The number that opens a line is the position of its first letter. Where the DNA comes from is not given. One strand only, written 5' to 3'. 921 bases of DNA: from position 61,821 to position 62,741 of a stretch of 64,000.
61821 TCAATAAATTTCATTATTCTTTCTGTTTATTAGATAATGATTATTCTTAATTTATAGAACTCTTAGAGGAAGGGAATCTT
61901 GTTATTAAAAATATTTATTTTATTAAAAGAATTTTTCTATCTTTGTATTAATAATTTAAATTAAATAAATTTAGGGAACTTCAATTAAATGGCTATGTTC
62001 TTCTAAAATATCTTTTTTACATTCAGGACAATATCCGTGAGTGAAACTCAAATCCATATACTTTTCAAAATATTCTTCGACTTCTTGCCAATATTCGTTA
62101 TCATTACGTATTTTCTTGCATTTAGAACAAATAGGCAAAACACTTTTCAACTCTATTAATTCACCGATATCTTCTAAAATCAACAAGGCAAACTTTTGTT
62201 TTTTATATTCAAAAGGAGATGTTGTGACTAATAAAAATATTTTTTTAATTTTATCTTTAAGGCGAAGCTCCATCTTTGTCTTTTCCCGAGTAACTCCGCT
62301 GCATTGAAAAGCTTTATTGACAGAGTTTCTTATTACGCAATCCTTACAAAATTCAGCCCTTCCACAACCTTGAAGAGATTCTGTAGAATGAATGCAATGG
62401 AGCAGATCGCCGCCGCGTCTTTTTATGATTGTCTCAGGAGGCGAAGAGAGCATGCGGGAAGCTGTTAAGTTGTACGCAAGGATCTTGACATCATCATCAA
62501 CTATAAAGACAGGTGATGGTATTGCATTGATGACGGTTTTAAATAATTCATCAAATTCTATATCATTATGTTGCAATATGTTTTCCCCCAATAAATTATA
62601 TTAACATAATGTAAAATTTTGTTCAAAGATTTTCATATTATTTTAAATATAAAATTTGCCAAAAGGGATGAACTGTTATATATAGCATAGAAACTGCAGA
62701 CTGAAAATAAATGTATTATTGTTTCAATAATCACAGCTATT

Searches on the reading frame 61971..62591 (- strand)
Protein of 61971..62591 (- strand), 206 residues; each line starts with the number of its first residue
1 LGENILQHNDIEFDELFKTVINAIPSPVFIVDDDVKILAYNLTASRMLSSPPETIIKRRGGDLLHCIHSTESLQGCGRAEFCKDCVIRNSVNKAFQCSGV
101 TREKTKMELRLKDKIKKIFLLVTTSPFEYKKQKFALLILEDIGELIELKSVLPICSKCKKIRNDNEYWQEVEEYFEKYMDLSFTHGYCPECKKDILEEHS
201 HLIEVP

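Call 36: search_protein_families(library=pfam, proteins=[window:61971-62591:-], max_evalue=0.0001)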
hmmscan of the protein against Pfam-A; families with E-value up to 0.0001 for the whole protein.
window:61971-62591:- (206 aa): 3 families
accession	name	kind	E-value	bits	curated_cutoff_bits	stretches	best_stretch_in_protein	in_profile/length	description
PF00989.32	PAS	-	2.8e-06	27.7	22.6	0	16-65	2-51/113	PAS fold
PF13188.13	PAS_8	-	5.6e-06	26.5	21.8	1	15-67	1-50/65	PAS domain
PF13426.13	PAS_9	-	7.8e-05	23.3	27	0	25-143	1-102/103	PAS domain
